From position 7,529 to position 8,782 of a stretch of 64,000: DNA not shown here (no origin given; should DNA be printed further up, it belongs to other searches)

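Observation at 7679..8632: Hexaheme cytochrome paralog A with OmcS-like motif order, including the CxxCHxxH inter-subunit ligand pattern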

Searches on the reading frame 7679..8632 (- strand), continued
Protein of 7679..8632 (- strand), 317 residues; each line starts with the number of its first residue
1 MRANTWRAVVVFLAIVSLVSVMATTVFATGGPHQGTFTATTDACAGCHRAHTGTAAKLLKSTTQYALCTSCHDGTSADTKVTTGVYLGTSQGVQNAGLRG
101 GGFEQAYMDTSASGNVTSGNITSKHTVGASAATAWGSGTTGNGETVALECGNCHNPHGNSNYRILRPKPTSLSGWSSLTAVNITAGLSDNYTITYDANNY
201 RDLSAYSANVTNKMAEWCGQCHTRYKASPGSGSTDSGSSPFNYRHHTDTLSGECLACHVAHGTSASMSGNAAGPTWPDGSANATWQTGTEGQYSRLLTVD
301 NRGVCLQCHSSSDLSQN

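Call 7: find_homologous_proteins(query=window:7679-8632:-, max_evalue=0.001)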
Query window:7679-8632:- (317 aa): 1872 proteins with E <= 0.001 among 3754 candidates; the best 120 are listed.
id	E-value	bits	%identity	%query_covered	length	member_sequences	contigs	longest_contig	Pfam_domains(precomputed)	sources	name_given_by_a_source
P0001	1.3e-208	709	100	100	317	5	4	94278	PF09699.16,PF14537.12,PF03264.20,PF14522.12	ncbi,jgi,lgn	jgi:predicted CXXCH cytochrome family protein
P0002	4.1e-136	471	69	100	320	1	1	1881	PF09699.16,PF14537.12,PF14522.12,PF22113.2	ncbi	-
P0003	8.1e-126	437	56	100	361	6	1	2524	PF09699.16,PF14537.12,PF14522.12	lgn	-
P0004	6.1e-124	431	64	100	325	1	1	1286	PF09699.16,PF14537.12,PF14522.12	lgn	-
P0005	6.2e-124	431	58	100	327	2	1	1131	PF09699.16,PF14537.12,PF14522.12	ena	-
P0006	1.8e-122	426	62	96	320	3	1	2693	PF09699.16,PF14537.12,PF14522.12,PF22113.2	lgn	-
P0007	5.3e-122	425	63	100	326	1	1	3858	PF09699.16,PF14537.12,PF14522.12,PF22113.2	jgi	jgi:predicted CXXCH cytochrome family protein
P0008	3.2e-118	413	61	98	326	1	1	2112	PF09699.16,PF14537.12,PF14522.12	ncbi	-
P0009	6.5e-117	408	59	98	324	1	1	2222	PF09699.16,PF14537.12,PF14522.12,PF22113.2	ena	-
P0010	3.1e-116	406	60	100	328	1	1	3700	PF09699.16,PF14537.12,PF14522.12,PF22113.2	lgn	-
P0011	9.2e-115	401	58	98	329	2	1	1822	PF09699.16,PF14537.12,PF14522.12,PF22113.2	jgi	jgi:predicted CXXCH cytochrome family protein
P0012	1.4e-111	391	58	97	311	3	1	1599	PF09699.16,PF14537.12,PF14522.12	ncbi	-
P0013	8.4e-110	385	56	100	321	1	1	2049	PF09699.16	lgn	-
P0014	3.0e-108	380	51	97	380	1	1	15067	PF09699.16,PF14522.12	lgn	-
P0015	1.4e-105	371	62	90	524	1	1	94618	PF09699.16,PF14537.12,PF14522.12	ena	-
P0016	9.7e-105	368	59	90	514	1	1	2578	PF09699.16,PF14537.12,PF14522.12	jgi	jgi:predicted CXXCH cytochrome family protein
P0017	3.8e-103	363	56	97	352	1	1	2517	PF09699.16,PF14537.12,PF14522.12,PF22113.2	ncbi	-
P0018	4.4e-103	363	58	97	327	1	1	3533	PF09699.16,PF14537.12,PF14522.12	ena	-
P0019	2.9e-102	360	54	98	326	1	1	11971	PF09699.16,PF14537.12,PF14522.12,PF22113.2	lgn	-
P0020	2.2e-101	357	60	90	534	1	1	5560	PF09699.16,PF14537.12,PF14522.12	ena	-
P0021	2.0e-100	354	55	97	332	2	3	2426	PF09699.16,PF14537.12,PF14522.12,PF22113.2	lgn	-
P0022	5.7e-99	349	61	90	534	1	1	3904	PF09699.16,PF14537.12,PF14522.12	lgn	-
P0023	1.5e-98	348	54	96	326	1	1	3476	PF09699.16,PF14537.12,PF14522.12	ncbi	-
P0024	2.7e-98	347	64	77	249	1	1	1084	PF09699.16,PF14537.12,PF14522.12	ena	-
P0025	2.8e-98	347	54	97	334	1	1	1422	PF09699.16,PF14537.12,PF14522.12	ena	-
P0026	5.4e-98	346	58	90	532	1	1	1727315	PF09699.16,PF14537.12,PF14522.12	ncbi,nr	ncbi:MAG: hypothetical protein JSW16_04105 [Dehalococcoidales bacterium]|nr:MAG: hypothetical protei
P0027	2.8e-96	340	57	90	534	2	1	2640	PF09699.16,PF14537.12,PF14522.12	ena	-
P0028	4.4e-96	340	52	100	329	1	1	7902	PF09699.16,PF14537.12,PF14522.12,PF22113.2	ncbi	ncbi:cytochrome c3 family protein [Chloroflexota bacterium]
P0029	6.7e-96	339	58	90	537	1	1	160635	PF09699.16,PF14537.12,PF14522.12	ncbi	ncbi:cytochrome c3 family protein [Chloroflexota bacterium]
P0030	2.1e-95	338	55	92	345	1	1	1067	PF09699.16,PF14537.12,PF14522.12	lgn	-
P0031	8.1e-95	336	57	90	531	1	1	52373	PF09699.16,PF14537.12,PF14522.12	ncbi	ncbi:cytochrome c3 family protein [Chloroflexota bacterium]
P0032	4.7e-94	333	50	99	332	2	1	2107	PF09699.16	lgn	-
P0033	5.8e-91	323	51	100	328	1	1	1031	PF09699.16,PF14537.12,PF03264.20,PF14522.12,PF22113.2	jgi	jgi:predicted CXXCH cytochrome family protein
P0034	3.8e-90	320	55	90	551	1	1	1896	PF09699.16,PF14537.12,PF14522.12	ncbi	-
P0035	2.8e-88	314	54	87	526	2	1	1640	PF09699.16,PF14537.12,PF14522.12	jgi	jgi:predicted CXXCH cytochrome family protein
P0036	4.6e-86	307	50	97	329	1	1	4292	PF09699.16,PF14537.12,PF14522.12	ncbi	-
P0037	6.7e-84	300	51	97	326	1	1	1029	PF09699.16,PF14537.12,PF14522.12,PF22113.2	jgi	jgi:predicted CXXCH cytochrome family protein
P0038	1.1e-81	292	57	78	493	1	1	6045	PF09699.16,PF14537.12,PF14522.12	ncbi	ncbi:cytochrome c3 family protein, partial [Chloroflexota bacterium]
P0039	2.3e-80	288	50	96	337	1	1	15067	PF09699.16,PF14537.12,PF03264.20,PF14522.12,PF22113.2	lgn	-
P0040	2.4e-80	288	48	96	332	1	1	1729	PF09699.16,PF14537.12,PF14522.12,PF22113.2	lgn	-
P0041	1.0e-79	286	52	91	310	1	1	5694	PF09699.16,PF14537.12,PF14522.12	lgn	-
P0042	1.9e-78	282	49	88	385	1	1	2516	PF09699.16,PF14537.12,PF03264.20,PF02085.22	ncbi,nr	ncbi:MAG: cytochrome c3 family protein, partial [Dehalococcoidales bacterium]|nr:cytochrome c3 famil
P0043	2.4e-78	282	51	89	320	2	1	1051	PF09699.16,PF14537.12,PF14522.12,PF22113.2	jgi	jgi:predicted CXXCH cytochrome family protein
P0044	3.3e-78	281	52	79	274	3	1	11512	PF09699.16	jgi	-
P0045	7.4e-78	280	51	92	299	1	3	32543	PF09699.16,PF14537.12,PF03264.20,PF14522.12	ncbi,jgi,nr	ncbi:MAG: cytochrome c3 family protein [Chloroflexi bacterium]|nr:cytochrome c3 family protein [Chlo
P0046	5.4e-76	274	67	56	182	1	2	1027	PF09699.16,PF14537.12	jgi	jgi:hypothetical protein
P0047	7.6e-76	273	53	90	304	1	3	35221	PF09699.16,PF14537.12,PF14522.12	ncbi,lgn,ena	-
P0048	5.6e-74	267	45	98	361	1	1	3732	PF09699.16,PF14537.12,PF14522.12,PF22113.2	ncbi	-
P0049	7.2e-74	267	50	91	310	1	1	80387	PF09699.16,PF14537.12,PF03264.20,PF14522.12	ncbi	-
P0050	7.5e-74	267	49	91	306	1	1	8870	PF09699.16,PF14537.12,PF14522.12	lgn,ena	-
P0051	1.5e-73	266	50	96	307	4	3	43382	PF09699.16,PF14537.12,PF14522.12,PF22113.2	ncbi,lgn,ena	-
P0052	5.7e-72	261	49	92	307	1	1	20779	PF09699.16,PF14537.12,PF14522.12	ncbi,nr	ncbi:MAG: cytochrome c3 family protein [Chloroflexota bacterium]|nr:cytochrome c3 family protein [Ch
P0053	5.0e-71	257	51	87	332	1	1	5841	PF09699.16,PF14537.12,PF14522.12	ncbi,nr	ncbi:MAG: cytochrome c3 family protein [Chloroflexota bacterium]|nr:cytochrome c3 family protein [Ch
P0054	7.5e-71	257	49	91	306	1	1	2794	PF09699.16,PF14537.12,PF03264.20,PF14522.12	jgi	-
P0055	1.8e-70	256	47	97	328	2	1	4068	PF09699.16,PF14537.12,PF14522.12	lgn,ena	-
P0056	1.2e-69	253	50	89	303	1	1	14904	PF09699.16,PF14537.12,PF14522.12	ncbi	-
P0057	1.3e-69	253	45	91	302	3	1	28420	PF09699.16,PF14537.12,PF03264.20,PF14522.12,PF22113.2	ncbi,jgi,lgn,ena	-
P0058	2.8e-69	252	51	91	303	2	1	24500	PF09699.16,PF14537.12,PF14522.12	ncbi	ncbi:MAG: cytochrome c3 family protein [Anaerolineales bacterium]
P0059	6.6e-69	251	49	98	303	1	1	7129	PF09699.16,PF14537.12,PF14522.12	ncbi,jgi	-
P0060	1.1e-68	250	48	98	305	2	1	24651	PF09699.16,PF14537.12,PF14522.12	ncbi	-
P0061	1.3e-68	250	45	97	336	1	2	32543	PF09699.16,PF14537.12,PF22678.2,PF14522.12,PF22113.2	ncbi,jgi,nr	ncbi:MAG: cytochrome c3 family protein [Chloroflexi bacterium]|nr:cytochrome c3 family protein [Chlo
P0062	2.9e-68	248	50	92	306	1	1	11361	PF09699.16,PF14537.12,PF03264.20,PF14522.12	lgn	-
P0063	6.4e-68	247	44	95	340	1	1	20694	PF09699.16,PF14522.12,PF22113.2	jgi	-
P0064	6.4e-68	247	43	100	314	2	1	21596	PF09699.16,PF14537.12,PF14522.12,PF22113.2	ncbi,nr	ncbi:MAG: cytochrome c3 family protein [Chloroflexota bacterium]|nr:cytochrome c3 family protein [Ch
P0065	2.8e-67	245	49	91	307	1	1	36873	PF09699.16,PF14537.12,PF03264.20,PF14522.12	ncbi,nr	ncbi:MAG: hypothetical protein BMS9Abin28_1743 [Anaerolineae bacterium]|nr:MAG: hypothetical protein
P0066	3.4e-67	245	57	66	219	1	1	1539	PF09699.16,PF14537.12,PF14522.12,PF22113.2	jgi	jgi:hypothetical protein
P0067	4.5e-67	245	47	96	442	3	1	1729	PF09699.16,PF14537.12,PF14522.12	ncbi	ncbi:MAG: hypothetical protein D6755_13500, partial [Anaerolineae bacterium]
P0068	8.3e-67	244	47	91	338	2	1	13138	PF09699.16,PF14537.12,PF14522.12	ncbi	-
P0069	1.5e-66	243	44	100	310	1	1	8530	PF09699.16,PF14537.12,PF14522.12,PF22113.2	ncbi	ncbi:cytochrome c3 family protein [Chloroflexota bacterium]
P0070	1.8e-66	243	48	91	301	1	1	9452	PF09699.16,PF14537.12,PF14522.12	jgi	-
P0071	5.7e-66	241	48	90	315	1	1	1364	PF09699.16,PF14537.12,PF14522.12,PF22113.2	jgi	jgi:predicted CXXCH cytochrome family protein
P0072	1.1e-65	240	44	97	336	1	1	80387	PF09699.16,PF14537.12,PF14522.12,PF22113.2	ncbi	-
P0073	1.4e-65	240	43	96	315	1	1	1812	PF09699.16,PF14537.12,PF14522.12,PF22113.2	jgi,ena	-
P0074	1.7e-65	239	44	95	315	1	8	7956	PF09699.16,PF14537.12,PF03264.20,PF14522.12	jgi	jgi:predicted CXXCH cytochrome family protein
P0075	3.0e-65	239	48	87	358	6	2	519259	PF09699.16,PF14537.12,PF14522.12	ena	-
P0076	6.9e-65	237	46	95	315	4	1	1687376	PF09699.16,PF14537.12,PF14522.12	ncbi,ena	-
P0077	7.3e-65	237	45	91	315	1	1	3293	PF09699.16,PF14537.12,PF03264.20,PF14522.12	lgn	-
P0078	1.2e-64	236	45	96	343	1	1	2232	PF09699.16,PF14537.12,PF14522.12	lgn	-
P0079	1.3e-64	236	45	95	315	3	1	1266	PF09699.16,PF14537.12,PF03264.20,PF14522.12,PF22113.2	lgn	-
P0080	1.8e-64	236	45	94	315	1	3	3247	PF09699.16,PF14537.12,PF14522.12,PF22113.2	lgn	-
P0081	2.6e-64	235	46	92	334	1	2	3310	PF09699.16,PF14537.12,PF14522.12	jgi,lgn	-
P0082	3.0e-64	235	44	90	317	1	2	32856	PF09699.16,PF14537.12,PF14522.12,PF22113.2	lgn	-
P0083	3.4e-64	235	46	96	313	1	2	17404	PF09699.16,PF14537.12,PF14522.12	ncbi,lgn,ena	-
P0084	4.5e-64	235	45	95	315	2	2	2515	PF09699.16,PF14537.12,PF03264.20,PF14522.12,PF22113.2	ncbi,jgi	-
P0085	7.1e-64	234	46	91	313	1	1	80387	PF09699.16,PF14537.12,PF03264.20,PF14522.12,PF22113.2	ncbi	-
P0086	7.3e-64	234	45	93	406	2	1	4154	PF09699.16,PF14537.12,PF14522.12,PF22113.2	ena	-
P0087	1.2e-63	233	44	85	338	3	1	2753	PF09699.16,PF14522.12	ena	-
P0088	1.3e-63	233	46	97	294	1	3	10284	PF09699.16,PF14537.12,PF14522.12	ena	-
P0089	1.3e-63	233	45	95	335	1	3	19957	PF09699.16,PF14537.12,PF14522.12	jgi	jgi:predicted CXXCH cytochrome family protein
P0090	1.4e-63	233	46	91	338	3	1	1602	PF09699.16,PF14522.12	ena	-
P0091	1.6e-63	233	47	87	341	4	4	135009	PF09699.16,PF14537.12,PF14522.12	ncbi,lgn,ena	-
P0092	4.7e-63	231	48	89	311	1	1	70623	PF09699.16,PF14537.12,PF14522.12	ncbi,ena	-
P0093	5.9e-63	231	46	90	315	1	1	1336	PF09699.16,PF14537.12,PF14522.12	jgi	jgi:predicted CXXCH cytochrome family protein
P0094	5.9e-63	231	41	97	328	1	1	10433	PF09699.16,PF14522.12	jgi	jgi:predicted CXXCH cytochrome family protein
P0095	6.0e-63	231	45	95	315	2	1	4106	PF09699.16,PF14537.12,PF14522.12,PF22113.2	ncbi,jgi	-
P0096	6.5e-63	231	44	96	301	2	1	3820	PF09699.16,PF14537.12,PF14522.12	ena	-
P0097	2.3e-62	229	46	90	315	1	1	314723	PF09699.16,PF14537.12,PF14522.12,PF22113.2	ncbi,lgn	-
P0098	2.5e-62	229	42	97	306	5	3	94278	PF09699.16,PF14537.12,PF14522.12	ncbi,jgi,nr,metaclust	ncbi:MAG TPA: cytochrome c3 family protein [Dehalococcoidia bacterium]|nr:cytochrome c3 family prote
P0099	2.8e-62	229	45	96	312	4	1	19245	PF09699.16,PF14537.12,PF14522.12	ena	-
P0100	3.2e-62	229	43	96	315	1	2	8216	PF09699.16,PF14537.12,PF14522.12,PF22113.2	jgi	jgi:predicted CXXCH cytochrome family protein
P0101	3.5e-62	228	47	91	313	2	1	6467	PF09699.16,PF14537.12,PF00034.27,PF14522.12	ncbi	-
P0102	5.7e-62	228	45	95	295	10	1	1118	PF09699.16,PF14537.12,PF14522.12,PF22113.2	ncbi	-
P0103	6.5e-62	228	43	96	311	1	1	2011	PF09699.16,PF14537.12,PF14522.12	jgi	-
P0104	8.4e-62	227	43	96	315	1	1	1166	PF09699.16,PF14537.12,PF14522.12,PF22113.2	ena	-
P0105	9.0e-62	227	45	95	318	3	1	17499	PF09699.16,PF14537.12,PF14522.12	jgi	-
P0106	1.1e-61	227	42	89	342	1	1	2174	PF09699.16,PF14537.12,PF14522.12,PF22113.2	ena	-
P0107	1.4e-61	226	45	96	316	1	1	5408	PF09699.16,PF14537.12,PF14522.12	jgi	jgi:predicted CXXCH cytochrome family protein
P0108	2.2e-61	226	43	95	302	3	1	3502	PF09699.16,PF14537.12,PF14522.12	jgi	jgi:predicted CXXCH cytochrome family protein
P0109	2.4e-61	226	45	90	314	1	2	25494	PF09699.16,PF14537.12,PF14522.12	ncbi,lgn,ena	-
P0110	3.5e-61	225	45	91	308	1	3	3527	PF09699.16,PF14537.12,PF14522.12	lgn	-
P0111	4.1e-61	225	46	92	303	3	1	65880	PF09699.16,PF14537.12,PF03264.20,PF14522.12,PF22113.2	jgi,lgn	-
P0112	4.3e-61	225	42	96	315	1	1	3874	PF09699.16,PF14537.12,PF14522.12,PF22113.2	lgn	-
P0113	4.5e-61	225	43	93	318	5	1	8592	PF09699.16,PF14537.12,PF14522.12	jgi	jgi:predicted CXXCH cytochrome family protein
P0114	8.3e-61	224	43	96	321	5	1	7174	PF09699.16,PF14537.12,PF14522.12,PF22113.2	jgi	jgi:predicted CXXCH cytochrome family protein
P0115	2.3e-60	222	43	97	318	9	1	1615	PF09699.16,PF14537.12,PF14522.12,PF22113.2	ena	-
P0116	2.8e-60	222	47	90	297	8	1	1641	PF09699.16,PF14537.12,PF14522.12,PF22113.2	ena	-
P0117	3.3e-60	222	46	89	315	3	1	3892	PF09699.16,PF14537.12,PF14522.12,PF22113.2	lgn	-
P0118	3.8e-60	222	45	90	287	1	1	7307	PF09699.16,PF14537.12,PF03264.20,PF14522.12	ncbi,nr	ncbi:MAG: NapC/NirT family cytochrome c, partial [Chloroflexi bacterium]|nr:NapC/NirT family cytochr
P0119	3.8e-60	222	45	96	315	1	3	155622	PF09699.16,PF14537.12,PF14522.12,PF22113.2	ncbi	-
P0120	7.1e-60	221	44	96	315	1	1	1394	PF09699.16,PF14537.12,PF14522.12,PF22113.2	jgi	jgi:predicted CXXCH cytochrome family protein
